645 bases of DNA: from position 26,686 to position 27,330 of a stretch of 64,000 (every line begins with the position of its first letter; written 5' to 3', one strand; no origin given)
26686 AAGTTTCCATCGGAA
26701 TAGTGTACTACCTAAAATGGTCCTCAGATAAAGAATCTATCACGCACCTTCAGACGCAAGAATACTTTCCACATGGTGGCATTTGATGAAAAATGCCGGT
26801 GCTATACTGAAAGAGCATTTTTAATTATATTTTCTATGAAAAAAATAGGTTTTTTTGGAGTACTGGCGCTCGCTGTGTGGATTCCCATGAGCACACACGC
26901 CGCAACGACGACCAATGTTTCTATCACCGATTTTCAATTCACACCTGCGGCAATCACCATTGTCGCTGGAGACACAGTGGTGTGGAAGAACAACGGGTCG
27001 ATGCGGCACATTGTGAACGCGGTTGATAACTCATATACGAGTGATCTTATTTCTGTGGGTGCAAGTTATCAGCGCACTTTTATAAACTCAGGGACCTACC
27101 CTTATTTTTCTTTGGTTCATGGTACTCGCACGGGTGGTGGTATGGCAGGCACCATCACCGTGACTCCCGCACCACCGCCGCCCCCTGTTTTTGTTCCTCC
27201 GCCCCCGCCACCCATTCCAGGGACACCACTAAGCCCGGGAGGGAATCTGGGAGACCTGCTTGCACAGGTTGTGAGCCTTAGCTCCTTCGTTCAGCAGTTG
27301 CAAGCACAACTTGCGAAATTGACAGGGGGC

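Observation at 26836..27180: Secreted cupredoxin-like domain whose type-1 copper Cys ligand is replaced by Ser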

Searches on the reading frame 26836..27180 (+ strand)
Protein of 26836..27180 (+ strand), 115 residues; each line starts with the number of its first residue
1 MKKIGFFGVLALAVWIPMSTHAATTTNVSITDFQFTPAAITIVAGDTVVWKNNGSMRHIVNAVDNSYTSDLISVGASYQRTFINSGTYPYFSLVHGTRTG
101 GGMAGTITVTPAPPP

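Call 3: search_protein_families(library=pfam, proteins=[window:26836-27180:+], max_evalue=1)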
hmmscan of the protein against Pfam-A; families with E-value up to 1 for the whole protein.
window:26836-27180:+ (115 aa): 3 families
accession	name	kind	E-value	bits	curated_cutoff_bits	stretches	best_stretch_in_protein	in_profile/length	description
PF00127.26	Copper-bind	-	6.6e-09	36.5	21.2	1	24-109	3-98/99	Copper binding proteins, plastocyanin/azurin family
PF13473.12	Cupredoxin_1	-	3.7e-06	27.3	27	1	9-97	4-97/104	Cupredoxin-like domain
PF07732.21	Cu-oxidase_3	-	0.016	15.7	21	1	67-112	70-117/119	Multicopper oxidase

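Call 5: search_solved_structures(query=window:26836-27180:+, max_evalue=1, show_alignments=4)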
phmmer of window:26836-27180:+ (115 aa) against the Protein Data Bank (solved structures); distinct sequences matched with E-value up to 1: 50.
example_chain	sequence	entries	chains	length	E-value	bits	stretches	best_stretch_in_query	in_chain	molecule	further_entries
1bxu_A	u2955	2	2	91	1.4e-07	35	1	34-109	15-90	PLASTOCYANIN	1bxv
3cvb_A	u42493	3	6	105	5.3e-07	33.1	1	33-109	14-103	Plastocyanin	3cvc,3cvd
9cck_A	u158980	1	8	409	1.1e-06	32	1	27-98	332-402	Copper-containing nitrite reductase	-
2w88_A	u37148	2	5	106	2.6e-06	30.9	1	33-109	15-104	PLASTOCYANIN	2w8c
1baw_A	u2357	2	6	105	2.6e-06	30.9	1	33-109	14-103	PLASTOCYANIN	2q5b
3bqv_A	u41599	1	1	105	3.2e-06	30.6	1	33-109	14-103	Plastocyanin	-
4r0o_A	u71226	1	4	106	3.7e-06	30.4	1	33-109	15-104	Plastocyanin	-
1pcs_A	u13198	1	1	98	1.5e-05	28.5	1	34-109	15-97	PLASTOCYANIN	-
1m9w_A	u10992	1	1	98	1.5e-05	28.4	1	34-109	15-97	plastocyanin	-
1j5c_A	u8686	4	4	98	1.5e-05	28.4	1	34-109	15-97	PLASTOCYANIN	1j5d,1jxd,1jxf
1pla_A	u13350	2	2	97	2.3e-05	27.8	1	34-109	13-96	PLASTOCYANIN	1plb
1id2_A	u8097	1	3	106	0.0001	25.7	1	26-97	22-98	AMICYANIN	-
3c75_A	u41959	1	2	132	0.00013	25.4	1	27-97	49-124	Amicyanin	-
5fc9_A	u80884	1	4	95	0.00022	24.7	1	35-100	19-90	Blue (Type 1) copper domain protein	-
6yez_P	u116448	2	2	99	0.00028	24.3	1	33-109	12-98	Plastocyanin, chloroplastic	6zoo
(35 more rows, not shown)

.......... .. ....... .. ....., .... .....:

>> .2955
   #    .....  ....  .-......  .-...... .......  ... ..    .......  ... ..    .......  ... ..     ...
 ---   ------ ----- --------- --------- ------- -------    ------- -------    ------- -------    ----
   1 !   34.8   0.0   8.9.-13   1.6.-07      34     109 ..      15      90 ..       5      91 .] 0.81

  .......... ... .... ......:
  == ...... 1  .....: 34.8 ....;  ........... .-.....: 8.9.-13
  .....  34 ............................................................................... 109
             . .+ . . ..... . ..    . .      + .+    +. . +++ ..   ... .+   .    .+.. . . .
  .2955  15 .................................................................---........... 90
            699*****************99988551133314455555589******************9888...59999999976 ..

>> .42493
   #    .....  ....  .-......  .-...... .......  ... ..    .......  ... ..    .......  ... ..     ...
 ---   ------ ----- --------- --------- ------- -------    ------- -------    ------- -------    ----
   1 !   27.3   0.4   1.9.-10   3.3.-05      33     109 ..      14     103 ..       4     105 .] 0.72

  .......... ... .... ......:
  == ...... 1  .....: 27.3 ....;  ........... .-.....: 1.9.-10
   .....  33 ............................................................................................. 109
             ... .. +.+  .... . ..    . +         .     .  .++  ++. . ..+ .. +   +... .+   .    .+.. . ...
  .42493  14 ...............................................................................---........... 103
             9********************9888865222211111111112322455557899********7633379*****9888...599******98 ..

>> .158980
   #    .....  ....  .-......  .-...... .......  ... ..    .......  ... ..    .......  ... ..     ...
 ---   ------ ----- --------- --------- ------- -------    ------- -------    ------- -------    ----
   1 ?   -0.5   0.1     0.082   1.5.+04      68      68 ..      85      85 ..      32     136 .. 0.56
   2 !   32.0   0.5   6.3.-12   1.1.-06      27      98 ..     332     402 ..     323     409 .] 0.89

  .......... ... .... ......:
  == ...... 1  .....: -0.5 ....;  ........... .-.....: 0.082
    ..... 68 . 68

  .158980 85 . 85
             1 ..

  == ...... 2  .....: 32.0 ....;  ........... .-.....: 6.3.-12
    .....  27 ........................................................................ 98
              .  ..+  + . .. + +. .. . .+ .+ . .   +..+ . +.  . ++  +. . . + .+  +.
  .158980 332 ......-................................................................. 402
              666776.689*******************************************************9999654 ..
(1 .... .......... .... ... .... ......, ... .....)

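Call 6: find_homologous_proteins(query=window:26836-27180:+, max_evalue=0.001)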
Query window:26836-27180:+ (115 aa): 3 proteins with E <= 0.001 among 14 candidates.
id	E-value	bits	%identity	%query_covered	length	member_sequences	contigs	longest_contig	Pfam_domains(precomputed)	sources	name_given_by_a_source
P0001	1.1e-6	47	38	73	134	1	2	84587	PF00127.27,PF13473.13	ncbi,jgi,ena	-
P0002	6.3e-6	44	42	78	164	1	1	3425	PF13473.13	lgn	-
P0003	7.7e-5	41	38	79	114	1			PF00127.27,PF13473.13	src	-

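Call 17: search_protein_representatives(protein=window:26899-27180:+)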
Query: 94 residues. Proteins with E-value up to 0.001 (for the whole library): 14824; up to 1e-10: 1166; up to 1e-30: 148. The best 150 are listed.
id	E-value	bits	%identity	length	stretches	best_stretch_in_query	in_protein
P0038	1.7e-115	392.7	38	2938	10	6-90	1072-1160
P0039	1.3e-114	389.9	38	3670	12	7-89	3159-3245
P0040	1.4e-107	367.4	36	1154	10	5-89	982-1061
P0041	2.3e-80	280.4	36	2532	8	5-90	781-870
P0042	5.0e-78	273.0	39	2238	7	2-89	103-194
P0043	2.7e-76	267.4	40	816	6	5-94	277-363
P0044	1.3e-74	262.1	38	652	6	6-93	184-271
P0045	2.4e-74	261.2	39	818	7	6-94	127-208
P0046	2.3e-71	251.7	39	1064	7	6-92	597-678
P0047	3.4e-71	251.1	37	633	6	2-93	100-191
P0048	7.6e-71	250.0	35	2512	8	5-90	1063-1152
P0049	1.6e-66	236.2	35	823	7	6-93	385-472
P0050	2.6e-66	235.5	40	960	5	4-94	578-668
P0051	1.9e-65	232.8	37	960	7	6-94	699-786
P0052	1.8e-64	229.6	38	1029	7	7-89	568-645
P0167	3.0e-32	126.6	44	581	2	6-89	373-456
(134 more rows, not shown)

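Call 18: predict_structure(protein=window:26899-27180:+)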
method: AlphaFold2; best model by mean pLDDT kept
length: 94 residues; sequences in the alignment: 1
mean_pLDDT: 37.9   pTM: 0.25
mean pLDDT of the five models: 37.9, 36.9, 35.9, 35.8, 34.5
residues with pLDDT >= 90: 0; 70-90: 0; 50-70: 0; < 50: 94
segments of 3 or more residues with pLDDT < 50: 1-94
pLDDT, mean of each block of 10 residues (from residue 1): 32 31 37 35 38 41 43 38 43 43
secondary structure, 60 per line:
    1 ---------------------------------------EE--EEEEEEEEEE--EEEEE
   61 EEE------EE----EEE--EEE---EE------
elements in order: E44-53 E56-63 E76-78 E81-83

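Call 39: predict_structure(alignment_id=A2)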
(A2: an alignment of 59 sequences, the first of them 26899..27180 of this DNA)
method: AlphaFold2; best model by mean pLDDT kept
length: 94 residues; sequences in the alignment: 59
mean_pLDDT: 97.3   pTM: 0.87
mean pLDDT of the five models: 97.3, 97.1, 96.9, 96.6, 96.5
residues with pLDDT >= 90: 92; 70-90: 2; 50-70: 0; < 50: 0
segments of 3 or more residues with pLDDT < 50: none
pLDDT, mean of each block of 10 residues (from residue 1): 97 98 98 98 98 98 98 95 98 91
secondary structure, 60 per line:
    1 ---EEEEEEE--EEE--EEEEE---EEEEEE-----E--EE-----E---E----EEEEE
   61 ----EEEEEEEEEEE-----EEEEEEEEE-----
elements in order: E4-10 E13-15 E18-22 E26-31 E56-60 E65-75 E81-89

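Call 42: fold_search(model_id=the predicted structure, library=pdb)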
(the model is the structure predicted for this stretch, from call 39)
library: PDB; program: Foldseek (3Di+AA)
matches with E <= 10: 1404; with E <= 0.001: 374
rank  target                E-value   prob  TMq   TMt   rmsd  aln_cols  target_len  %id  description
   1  4hci_A                1.5e-07  1.00  0.71  0.76   2.8        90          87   21  Uncharacterized Cupredoxin-like Domain Protein Cupredoxin_1 from Bacillus anthracis (released 2012-10-17)
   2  1pcs                  1.6e-07  1.00  0.76  0.73   2.9       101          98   28  THE 2.15 A CRYSTAL STRUCTURE OF A TRIPLE MUTANT PLASTOCYANIN FROM THE CYANOBACTERIUM SYNECHOCYSTIS SP. PCC 6803 (released 1997-12-17)
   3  2w88_A                1.7e-07  1.00  0.76  0.68   2.8       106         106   32  Plastocyanin variant with N-terminal Methionine - open structure (released 2009-10-27)
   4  3cvb_A                1.8e-07  1.00  0.79  0.71   2.2       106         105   35  Regulation of Protein Function: Crystal Packing Interfaces and Conformational Dimerization (released 2008-07-08)
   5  9cck_A                1.8e-07  1.00  0.77  0.19   4.9        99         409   28  Multi-copper oxidase with a C-terminal cupredoxin domain from Nitrosopumilus maritimus (released 2025-02-05)
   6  4hcg_A                1.9e-07  1.00  0.73  0.73   2.8        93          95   22  Uncharacterized Cupredoxin-like Domain Protein Cupredoxin_1 with Zinc bound from Bacillus anthracis (released 2012-10-17)
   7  4r0o_A                2.0e-07  1.00  0.75  0.67   2.8       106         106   33  Crystal structure of PEGylated plastocyanin at 4.2 A resolution (released 2015-10-07)
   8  5fc9_A                2.3e-07  1.00  0.77  0.77   1.9        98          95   22  Novel Purple Cupredoxin from Nitrosopumilus maritimus (released 2016-05-11)
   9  1baw_A                2.3e-07  1.00  0.70  0.63   3.4       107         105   31  PLASTOCYANIN FROM PHORMIDIUM LAMINOSUM (released 1999-03-02)
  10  1bxu                  2.9e-07  1.00  0.78  0.80   2.4        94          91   34  OXIDIZED PLASTOCYANIN FROM SYNECHOCOCCUS SP. (released 1999-06-15)
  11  4hcf_A                2.9e-07  1.00  0.74  0.79   2.7        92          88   22  Crystal Structure of Uncharacterized Cupredoxin-like Domain Protein Cupredoxin_1 with Copper Bound from Bacillus anthr (released 2012-10-17)
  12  4hcf_B                2.9e-07  1.00  0.72  0.71   3.1        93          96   22  Crystal Structure of Uncharacterized Cupredoxin-like Domain Protein Cupredoxin_1 with Copper Bound from Bacillus anthr (released 2012-10-17)
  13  3bqv                  3.3e-07  1.00  0.76  0.68   2.6       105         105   34  Crystal Structure of the double mutant D44A D45A Plastocyanin from Phormidium laminosum (released 2009-01-06)
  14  2gim_A                6.3e-07  1.00  0.76  0.68   2.8       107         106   30  1.6 Angstrom structure of plastocyanin from Anabaena variabilis (released 2006-04-11)
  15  3ie9                  6.7e-07  1.00  0.77  0.69   1.8        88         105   25  Structure of oxidized M98L mutant of amicyanin (released 2009-10-06)
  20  8vuk                  9.0e-07  1.00  0.76  0.79   2.0        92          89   18  The crystal structure of Brucella abortus FtrB at 1.3 Angstrom resolution (released 2025-01-22)
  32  4hcg_B                1.8e-06  1.00  0.67  0.70   3.2        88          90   23  Uncharacterized Cupredoxin-like Domain Protein Cupredoxin_1 with Zinc bound from Bacillus anthracis (released 2012-10-17)
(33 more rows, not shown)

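Call 46: find_related_loci(query=window:26899-27180:+, collection=genome_contigs, flank=3000)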
Query window:26899-27180:+ (94 aa) in genome_contigs; peptide patterns used: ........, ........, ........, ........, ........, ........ (x = any residue, [..] = any of these).
576 stretches matched a pattern; 46 encode a relative of the query (tblastn E <= 1e-3); 46 distinct loci.
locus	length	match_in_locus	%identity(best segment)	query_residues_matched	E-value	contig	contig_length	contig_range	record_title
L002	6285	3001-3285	41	6-91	4e-19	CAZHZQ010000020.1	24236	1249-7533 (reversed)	MAG TPA_asm: uncultured Actinomycetota bacterium isolate SRP284430_co1_156 genome assembly, contig: NODE_1122_length_242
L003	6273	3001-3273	42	2-88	7e-18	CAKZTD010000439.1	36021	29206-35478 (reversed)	MAG: uncultured Saprospiraceae bacterium isolate R3_Bin_METABAT__293_1 genome assembly, contig: c_000001965703, whole ge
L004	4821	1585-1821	37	7-90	4e-14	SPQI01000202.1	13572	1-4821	Oxalobacteraceae bacterium OM1 EFN1C6JQZR, whole genome shotgun sequence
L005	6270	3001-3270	36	4-90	1e-13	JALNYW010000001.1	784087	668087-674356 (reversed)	MAG: Patescibacteria group bacterium isolate SO_2017_GW1 bin 229 NODE_44_length_784087_cov_3.662143_OW334_2017, whole ge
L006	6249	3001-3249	37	6-88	2e-13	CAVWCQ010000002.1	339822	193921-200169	MAG: uncultured Chloroflexia bacterium isolate MFD03899.bin.2.186 genome assembly, contig: contig_36014, whole genome sh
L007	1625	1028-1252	45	1-74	3e-13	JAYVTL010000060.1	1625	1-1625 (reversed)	MAG: Candidatus Uhrbacteria bacterium isolate GL74_UP_concoct_124_sub GL74_UP_concoct_124_sub_59, whole genome shotgun s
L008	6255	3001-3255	39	4-93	4e-13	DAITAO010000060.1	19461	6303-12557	MAG TPA_asm: Gaiellaceae bacterium isolate CTOTU39264 NODE_243_length_19461_cov_30.337112, whole genome shotgun sequence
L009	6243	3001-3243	40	4-88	5e-13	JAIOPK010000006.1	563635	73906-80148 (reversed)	MAG: Candidatus Uhrbacteria bacterium isolate LakeFargette_0920_ALND_MAG_54_14 LacPavin_0920_ALND_scaffold_118019, whole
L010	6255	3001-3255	38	1-79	6e-13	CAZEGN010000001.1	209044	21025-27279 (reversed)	MAG TPA_asm: uncultured Candidatus Peribacteria bacterium isolate SRP342105_co1_220 genome assembly, contig: NODE_57_len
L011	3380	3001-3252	37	4-84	1e-12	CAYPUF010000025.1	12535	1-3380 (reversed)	MAG TPA_asm: uncultured Gammaproteobacteria bacterium isolate SRP093185_co1_134 genome assembly, contig: NODE_3531_lengt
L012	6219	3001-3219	41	4-76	9e-13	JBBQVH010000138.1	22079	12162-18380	MAG: Blastocatellia bacterium isolate Co_metawrap_1988 Cmw_1988_k141_24903613_length_22079_cov_15.0000, whole genome sho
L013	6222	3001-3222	36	6-79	6e-12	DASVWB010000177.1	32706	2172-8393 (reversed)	MAG TPA_asm: Pyrinomonadaceae bacterium isolate SMAG_U3359 k141_603508, whole genome shotgun sequence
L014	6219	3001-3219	38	7-79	6e-12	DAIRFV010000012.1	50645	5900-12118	MAG TPA_asm: Pyrinomonadaceae bacterium isolate CTOTU27641 NODE_137_length_50645_cov_11.269282, whole genome shotgun seq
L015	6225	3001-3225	38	12-79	8e-12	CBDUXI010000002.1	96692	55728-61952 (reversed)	MAG TPA_asm: uncultured bacterium isolate SRR22302370_binner23_Refined_106 genome assembly, contig: ERZ25074855.53, whol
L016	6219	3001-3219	37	7-79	7e-12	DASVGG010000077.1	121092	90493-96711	MAG TPA_asm: Pyrinomonadaceae bacterium isolate SMAG_U2109 k141_488563, whole genome shotgun sequence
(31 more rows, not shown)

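Call 70: search_protein_families(library=pfam, proteins=[P0167, P0002], max_evalue=0.01)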
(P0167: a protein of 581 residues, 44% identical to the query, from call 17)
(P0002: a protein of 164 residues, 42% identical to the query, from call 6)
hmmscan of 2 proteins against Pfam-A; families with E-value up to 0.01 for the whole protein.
P0167 (581 aa): 5 families
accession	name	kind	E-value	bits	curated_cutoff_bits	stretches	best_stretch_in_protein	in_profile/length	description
PF13473.12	Cupredoxin_1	-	3.3e-18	66.1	27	2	477-556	15-97/104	Cupredoxin-like domain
PF00127.26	Copper-bind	-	3.5e-12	47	21.2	1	493-568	13-98/99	Copper binding proteins, plastocyanin/azurin family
PF10099.14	RskA_C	-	1.2e-05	26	29.4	1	20-124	22-122/135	Anti-sigma-K factor rskA, C-terminal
PF11209.13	LmeA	-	0.0031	18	27.3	0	253-390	51-177/217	LmeA-like phospholipid-binding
PF13620.12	CarboxypepD_reg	-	0.0033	18.2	32.3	0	501-541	13-54/82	Carboxypeptidase regulatory-like domain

P0002 (164 aa): 2 families
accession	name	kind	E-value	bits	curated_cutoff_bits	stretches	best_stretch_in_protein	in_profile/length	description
PF13473.12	Cupredoxin_1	-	1.9e-08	34.7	27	1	11-107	3-104/104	Cupredoxin-like domain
PF00127.26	Copper-bind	-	0.003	18.4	21.2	1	29-76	5-54/99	Copper binding proteins, plastocyanin/azurin family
